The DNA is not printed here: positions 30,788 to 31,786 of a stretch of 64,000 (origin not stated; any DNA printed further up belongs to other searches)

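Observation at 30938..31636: Doc/Fic-family protein with Gln replacing the catalytic histidine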

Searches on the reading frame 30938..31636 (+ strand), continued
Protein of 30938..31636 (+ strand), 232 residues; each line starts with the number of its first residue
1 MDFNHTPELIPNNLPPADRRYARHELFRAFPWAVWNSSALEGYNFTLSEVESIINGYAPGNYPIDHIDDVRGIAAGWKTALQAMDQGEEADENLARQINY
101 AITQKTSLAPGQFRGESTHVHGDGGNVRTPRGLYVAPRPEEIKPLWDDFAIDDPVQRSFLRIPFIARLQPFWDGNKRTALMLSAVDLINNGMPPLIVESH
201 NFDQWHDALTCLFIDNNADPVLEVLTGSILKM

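Call 57: search_protein_families(library=pfam, proteins=[P0157, P0201, P0203, P0224, P0234, P0235, P0218, P0190, P0198, P0268], max_evalue=0.001)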
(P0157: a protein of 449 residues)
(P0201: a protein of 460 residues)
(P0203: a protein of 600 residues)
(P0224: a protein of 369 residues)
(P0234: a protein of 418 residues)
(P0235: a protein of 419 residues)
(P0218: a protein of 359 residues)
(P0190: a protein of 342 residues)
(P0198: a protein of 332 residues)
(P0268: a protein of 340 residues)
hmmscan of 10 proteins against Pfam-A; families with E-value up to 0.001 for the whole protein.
P0157 (449 aa): 2 families
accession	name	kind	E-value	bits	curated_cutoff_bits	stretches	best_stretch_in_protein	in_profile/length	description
PF12784.13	PDDEXK_2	-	3.1e-15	57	27.4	1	4-114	95-206/229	PD-(D/E)XK nuclease family transposase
PF02661.23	Fic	-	5.1e-08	34.1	24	1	303-389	7-93/93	Fic/DOC family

P0201 (460 aa): 1 family
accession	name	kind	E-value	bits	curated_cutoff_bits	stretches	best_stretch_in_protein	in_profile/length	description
PF20457.3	DUF6710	-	4.8e-35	121.4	27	1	17-227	9-203/205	Family of unknown function (DUF6710)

P0203 (600 aa): 2 families
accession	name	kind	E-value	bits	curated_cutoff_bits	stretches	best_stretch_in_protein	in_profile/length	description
PF13958.12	ToxN_toxin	-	2.8e-28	99.5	25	1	4-160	1-159/159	Toxin ToxN, type III toxin-antitoxin system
PF02661.23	Fic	-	1.7e-11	45.3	24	1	468-539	10-93/93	Fic/DOC family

P0224 (369 aa): 1 family
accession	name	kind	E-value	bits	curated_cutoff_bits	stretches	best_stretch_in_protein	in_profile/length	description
PF02661.23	Fic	-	3.5e-06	28.2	24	1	232-323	2-93/93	Fic/DOC family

P0234 (418 aa): 1 family
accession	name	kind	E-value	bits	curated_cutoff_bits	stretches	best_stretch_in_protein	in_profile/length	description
PF02661.23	Fic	-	2.4e-17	64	24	2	92-181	1-93/93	Fic/DOC family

P0235 (419 aa): 1 family
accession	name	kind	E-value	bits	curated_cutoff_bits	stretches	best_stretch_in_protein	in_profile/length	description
PF02661.23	Fic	-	5.8e-09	37.1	24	1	74-167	1-93/93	Fic/DOC family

P0218 (359 aa): 0 families

P0190 (342 aa): 0 families

P0198 (332 aa): 1 family
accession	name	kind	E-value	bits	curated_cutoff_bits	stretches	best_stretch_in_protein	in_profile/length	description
PF02661.23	Fic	-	6e-05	24.2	24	1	78-170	2-93/93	Fic/DOC family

P0268 (340 aa): 1 family
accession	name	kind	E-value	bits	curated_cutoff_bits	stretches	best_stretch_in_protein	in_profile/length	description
PF02661.23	Fic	-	4.6e-05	24.6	24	1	73-162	5-93/93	Fic/DOC family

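Call 58: search_protein_families(library=pfam, proteins=[L041:6825-8678:+, L024:10674-11858:+, L045:11095-12132:+, L045:14385-19826:+, L039:3184-4449:+, L024:7891-9348:-, L024:6725-7891:-, L024:5652-6722:-, L045:12589-13947:-, L035:8190-9077:-], max_evalue=0.0001)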
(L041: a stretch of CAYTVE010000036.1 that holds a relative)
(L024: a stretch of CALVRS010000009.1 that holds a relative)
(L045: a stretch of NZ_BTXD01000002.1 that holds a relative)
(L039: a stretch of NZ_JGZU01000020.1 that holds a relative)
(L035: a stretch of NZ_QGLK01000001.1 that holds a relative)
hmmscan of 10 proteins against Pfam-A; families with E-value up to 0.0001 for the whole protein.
L041:6825-8678:+ (618 aa): 5 families
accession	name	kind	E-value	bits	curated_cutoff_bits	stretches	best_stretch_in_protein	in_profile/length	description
PF00005.33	ABC_tran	-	1e-35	123.7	25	1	25-173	1-136/137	ABC transporter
PF02687.27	FtsX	-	2.4e-20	73.2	25.5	1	493-611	2-120/120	FtsX-like permease C-terminal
PF12704.14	MacB_PCD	-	2.4e-18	67.6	27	1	267-465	1-206/207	MacB-like periplasmic core domain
PF02463.25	SMC_N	-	3.6e-06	27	40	1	36-217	25-211/220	RecF/RecN/SMC N terminal domain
PF03193.22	RsgA_GTPase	-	1.1e-05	25.8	30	1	16-61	88-132/174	RsgA GTPase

L024:10674-11858:+ (395 aa): 9 families
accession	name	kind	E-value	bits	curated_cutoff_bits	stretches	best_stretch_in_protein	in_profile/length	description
PF05958.17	tRNA_U5-meth_tr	-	1.1e-33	117.2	23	1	214-393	163-356/357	tRNA (Uracil-5-)-methyltransferase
PF13847.12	Methyltransf_31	-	6.2e-10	39.4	27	1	254-318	4-71/145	Methyltransferase domain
PF05175.20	MTS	-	1.9e-09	37.8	23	1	226-327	7-107/170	Methyltransferase small domain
PF13649.12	Methyltransf_25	-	7.5e-08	33.4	27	1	257-316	1-61/97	Methyltransferase domain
PF09445.16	Methyltransf_15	-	2.3e-07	31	22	1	255-323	2-71/165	RNA cap guanine-N2 methyltransferase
PF02475.24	TRM5-TYW2_MTfase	-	1.4e-06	28.8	28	1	254-329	37-115/164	TRM5/TYW2 methyltransferase domain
PF00398.26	RrnaAD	-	1.6e-05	24.6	24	1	241-318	18-93/263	Ribosomal RNA adenine dimethylase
PF01938.26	TRAM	-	3.4e-05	24.1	21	1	3-53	7-60/61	TRAM domain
PF08241.18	Methyltransf_11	-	9.9e-05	23.3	21.2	0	258-313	1-54/95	Methyltransferase domain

L045:11095-12132:+ (346 aa): 1 family
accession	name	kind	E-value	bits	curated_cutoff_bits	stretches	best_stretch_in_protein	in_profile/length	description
PF03372.29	Exo_endo_phos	-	2.6e-23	83.3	24.5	1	126-336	1-225/225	Endonuclease/Exonuclease/phosphatase family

L045:14385-19826:+ (1814 aa): 2 families
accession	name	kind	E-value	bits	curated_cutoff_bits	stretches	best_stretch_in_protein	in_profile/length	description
PF09989.15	DUF2229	-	4.4e-85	285.2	29.4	1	856-1074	2-218/218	CoA enzyme activase uncharacterised domain (DUF2229)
PF01869.26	BcrAD_BadFG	-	3.3e-58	197.8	31.5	2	432-686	1-271/271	BadF/BadG/BcrA/BcrD ATPase family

L039:3184-4449:+ (422 aa): 1 family
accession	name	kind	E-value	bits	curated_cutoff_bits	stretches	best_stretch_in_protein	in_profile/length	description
PF07804.18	HipA_C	-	5.5e-10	39.7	30.5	1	146-299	3-162/213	HipA-like C-terminal domain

L024:7891-9348:- (485 aa): 1 family
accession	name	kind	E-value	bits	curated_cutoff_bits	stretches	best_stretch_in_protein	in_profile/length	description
PF03323.18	GerA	-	2.9e-148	494.7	27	1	13-471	2-465/466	Bacillus/Clostridium GerA spore germination protein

L024:6725-7891:- (388 aa): 2 families
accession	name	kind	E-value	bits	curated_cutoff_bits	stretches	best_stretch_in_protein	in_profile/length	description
PF25198.1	Spore_GerAC_N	-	4.1e-47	160.7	27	1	19-192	2-176/176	Spore germination protein N-terminal domain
PF05504.16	Spore_GerAC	-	4.1e-32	112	23.6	1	220-378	4-167/167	Spore germination B3/ GerAC like, C-terminal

L024:5652-6722:- (356 aa): 1 family
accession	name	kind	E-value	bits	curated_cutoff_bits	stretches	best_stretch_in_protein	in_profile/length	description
PF03845.19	Spore_permease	-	5.3e-33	114.7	23.4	1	26-322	25-319/321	Spore germination protein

L045:12589-13947:- (452 aa): 3 families
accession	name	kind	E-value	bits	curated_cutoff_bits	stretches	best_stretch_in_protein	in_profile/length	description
PF02601.20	Exonuc_VII_L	-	2.2e-72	244.7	35.9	2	177-386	1-208/315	Exonuclease VII, large subunit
PF13742.12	tRNA_anti_2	-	6.8e-14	52.3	27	1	63-153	3-94/95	OB-fold nucleic acid binding domain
PF01336.31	tRNA_anti-codon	-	1.7e-06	28.3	27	1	81-154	2-73/75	OB-fold nucleic acid binding domain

L035:8190-9077:- (295 aa): 4 families
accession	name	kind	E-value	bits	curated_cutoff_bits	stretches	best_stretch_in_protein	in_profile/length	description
PF13649.12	Methyltransf_25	-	8.1e-12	46.1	27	1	72-168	3-97/97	Methyltransferase domain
PF08241.18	Methyltransf_11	-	1.8e-11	45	21.2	1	72-172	2-95/95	Methyltransferase domain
PF08242.18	Methyltransf_12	-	7.1e-10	39.9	30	1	71-170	1-98/98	Methyltransferase domain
PF13847.12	Methyltransf_31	-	3.9e-09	36.8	27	1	67-176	4-113/145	Methyltransferase domain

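Call 61: search_solved_structures(query=A3, max_evalue=1, show_alignments=2)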
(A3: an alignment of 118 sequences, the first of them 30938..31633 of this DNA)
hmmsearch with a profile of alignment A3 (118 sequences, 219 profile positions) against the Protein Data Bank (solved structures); distinct sequences matched with E-value up to 1: 22.
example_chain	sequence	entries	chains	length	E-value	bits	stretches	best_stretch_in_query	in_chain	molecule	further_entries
6i7i_A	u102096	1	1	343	1e-18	70.9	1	20-206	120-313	Adenosine monophosphate-protein transferase FICD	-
4u04_A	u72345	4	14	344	1.2e-18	70.6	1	20-206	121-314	Adenosine monophosphate-protein transferase FICD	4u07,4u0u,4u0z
6i7g_A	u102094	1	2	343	1.2e-18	70.6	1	20-206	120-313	Adenosine monophosphate-protein transferase FICD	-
6i7h_A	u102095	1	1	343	1.2e-18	70.6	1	20-206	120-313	Adenosine monophosphate-protein transferase FICD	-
6i7j_A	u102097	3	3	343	1.3e-17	67.3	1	20-206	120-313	Adenosine monophosphate-protein transferase FICD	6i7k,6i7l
7b7z_A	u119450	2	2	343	1.6e-17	66.9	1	20-206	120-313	Protein adenylyltransferase FICD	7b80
9yz5_A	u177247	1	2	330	2.1e-17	66.6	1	20-206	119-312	Protein adenylyltransferase FICD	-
4u0s_A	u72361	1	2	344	2.3e-17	66.4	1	20-206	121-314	Adenosine monophosphate-protein transferase FICD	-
6zmd_B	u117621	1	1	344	2.5e-16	63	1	20-204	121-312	Protein adenylyltransferase FICD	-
5jj6_A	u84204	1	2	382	1e-12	51.2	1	18-193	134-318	Adenosine monophosphate-protein transferase FICD homolog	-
5jj7_A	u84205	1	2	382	2e-11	47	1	18-193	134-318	Adenosine monophosphate-protein transferase FICD homolog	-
4x2e_A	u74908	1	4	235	1e-07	34.9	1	24-194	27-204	Fic family protein putative filamentation induced by cAMP protein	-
4x2c_A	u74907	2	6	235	2.8e-06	30.2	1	25-194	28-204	Fic family protein putative filamentation induced by cAMP protein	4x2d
4rgl_A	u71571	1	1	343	2.8e-06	30.2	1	6-163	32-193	Filamentation induced by cAMP protein Fic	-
3cuc_A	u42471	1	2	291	7e-06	28.9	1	25-194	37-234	Protein of unknown function with a Fic domain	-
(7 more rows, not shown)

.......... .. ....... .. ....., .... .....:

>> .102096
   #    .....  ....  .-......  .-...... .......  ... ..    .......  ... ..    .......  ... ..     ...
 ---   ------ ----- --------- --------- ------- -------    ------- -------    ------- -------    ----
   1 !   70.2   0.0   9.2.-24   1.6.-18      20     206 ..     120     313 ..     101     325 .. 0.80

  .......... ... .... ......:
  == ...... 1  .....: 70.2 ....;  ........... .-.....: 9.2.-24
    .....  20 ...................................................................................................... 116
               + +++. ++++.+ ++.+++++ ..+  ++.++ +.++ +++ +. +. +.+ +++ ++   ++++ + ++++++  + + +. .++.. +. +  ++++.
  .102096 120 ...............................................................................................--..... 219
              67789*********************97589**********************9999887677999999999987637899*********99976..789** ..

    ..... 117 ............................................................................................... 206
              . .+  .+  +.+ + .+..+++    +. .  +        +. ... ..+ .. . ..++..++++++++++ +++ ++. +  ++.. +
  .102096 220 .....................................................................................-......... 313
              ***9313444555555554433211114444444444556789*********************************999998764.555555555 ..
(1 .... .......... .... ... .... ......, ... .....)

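Call 68: fold_search(model_id=the predicted structure, library=viral)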
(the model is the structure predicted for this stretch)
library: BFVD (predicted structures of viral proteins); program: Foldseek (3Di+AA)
matches with E <= 10: 104; with E <= 0.001: 5
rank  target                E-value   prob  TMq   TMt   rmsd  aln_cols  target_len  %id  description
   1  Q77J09                8.7e-07  1.00  0.67  0.61   4.9       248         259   18  Wsv406 [White spot syndrome virus (isolate Shrimp/China/Tongan/1996)]
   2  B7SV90                2.7e-05  1.00  0.42  0.44   7.5       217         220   15  FIC protein-like protein [Oryctes rhinoceros nudivirus]
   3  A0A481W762            7.8e-05  1.00  0.56  0.46   8.9       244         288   14  Fic family protein [Fusobacterium phage Fnu1]
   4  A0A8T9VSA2            8.6e-05  1.00  0.55  0.63   4.7       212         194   16  (no name in the UniProt tables at hand)
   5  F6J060                4.1e-04  1.00  0.48  0.22   5.8       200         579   16  (no name in the UniProt tables at hand)
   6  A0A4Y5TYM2            7.3e-01  0.41  0.25  0.21   4.5        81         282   22  (no name in the UniProt tables at hand)
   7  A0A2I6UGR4            8.6e-01  0.54  0.25  0.52   4.6        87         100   14  Fido domain-containing protein [Salinibacter phage M8CRM-1]
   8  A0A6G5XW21            1.1e+00  0.13  0.32  0.28   9.2       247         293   10  (no name in the UniProt tables at hand)
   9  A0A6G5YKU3            1.1e+00  0.44  0.29  0.39   4.6       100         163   17  (no name in the UniProt tables at hand)
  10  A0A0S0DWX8            1.5e+00  0.04  0.14  0.17  13.8       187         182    8  BALF1 [macacine gammaherpesvirus 10]
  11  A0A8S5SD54            1.6e+00  0.03  0.14  0.06  18.7       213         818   10  Tail tape measure [Siphoviridae sp. ctt1f11]
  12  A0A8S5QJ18            1.7e+00  0.04  0.19  0.08  15.3       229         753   11  Minor tail protein [Siphoviridae sp. ctk4d14]
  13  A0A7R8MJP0            1.9e+00  0.04  0.19  0.17  16.1       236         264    9  Uncharacterized protein [Klebsiella phage vB_KvM-Eowyn]
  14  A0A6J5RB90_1          2.3e+00  0.04  0.20  0.08  15.4       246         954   12  Large polyvalent protein associated domain-containing protein [uncultured Caudovirales phage]
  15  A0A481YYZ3            2.3e+00  0.04  0.18  0.06  16.8       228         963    6  Putative hemagglutinin [Mimivirus LCMiAC01]
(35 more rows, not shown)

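Call 69: get_annotated_region(hit=H22, flank=3000)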
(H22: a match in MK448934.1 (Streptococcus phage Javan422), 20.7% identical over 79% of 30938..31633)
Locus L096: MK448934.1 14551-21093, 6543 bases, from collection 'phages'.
description: Streptococcus phage Javan422, complete genome.
organism: Streptococcus phage Javan422 (NCBI taxid 2548158)
taxonomy: Viruses; Duplodnaviria; Heunggongvirae; Uroviricota; Caudoviricetes
host: Streptococcus porci DSM_23759; source: -; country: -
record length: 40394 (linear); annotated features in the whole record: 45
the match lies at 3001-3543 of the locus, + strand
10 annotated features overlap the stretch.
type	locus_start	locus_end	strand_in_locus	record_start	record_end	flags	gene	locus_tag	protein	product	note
CDS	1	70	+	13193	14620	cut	-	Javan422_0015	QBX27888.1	DNA-cytosine methyltransferase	-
CDS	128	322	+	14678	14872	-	-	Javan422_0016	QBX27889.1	hypothetical protein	-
CDS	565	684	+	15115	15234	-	-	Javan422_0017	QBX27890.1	hypothetical protein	-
CDS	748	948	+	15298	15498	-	-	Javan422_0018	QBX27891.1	hypothetical protein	-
CDS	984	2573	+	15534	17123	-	-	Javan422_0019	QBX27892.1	terminase large subunit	-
CDS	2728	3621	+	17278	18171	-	-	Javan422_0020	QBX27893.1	Huntingtin interacting protein E-like protein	-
CDS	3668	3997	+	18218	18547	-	-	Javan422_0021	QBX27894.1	hypothetical protein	-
CDS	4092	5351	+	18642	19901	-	-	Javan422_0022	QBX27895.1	portal protein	-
CDS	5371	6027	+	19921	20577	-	-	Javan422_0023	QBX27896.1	Clp protease-like protein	-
CDS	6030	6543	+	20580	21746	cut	-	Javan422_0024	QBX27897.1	major capsid protein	-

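Call 70: get_annotated_region(hit=H21, flank=3000)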
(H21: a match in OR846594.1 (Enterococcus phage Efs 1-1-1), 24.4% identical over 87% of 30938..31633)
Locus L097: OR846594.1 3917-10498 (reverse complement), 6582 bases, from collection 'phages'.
description: UNVERIFIED_ORG: Enterococcus phage Efs 1-1-1 clone NODE_8_length_76392_cov_9.778733 genomic sequence.
organism: Enterococcus phage Efs 1-1-1 (NCBI taxid 3113827)
taxonomy: Viruses
host: Enterococcus faecalis; source: wastewater; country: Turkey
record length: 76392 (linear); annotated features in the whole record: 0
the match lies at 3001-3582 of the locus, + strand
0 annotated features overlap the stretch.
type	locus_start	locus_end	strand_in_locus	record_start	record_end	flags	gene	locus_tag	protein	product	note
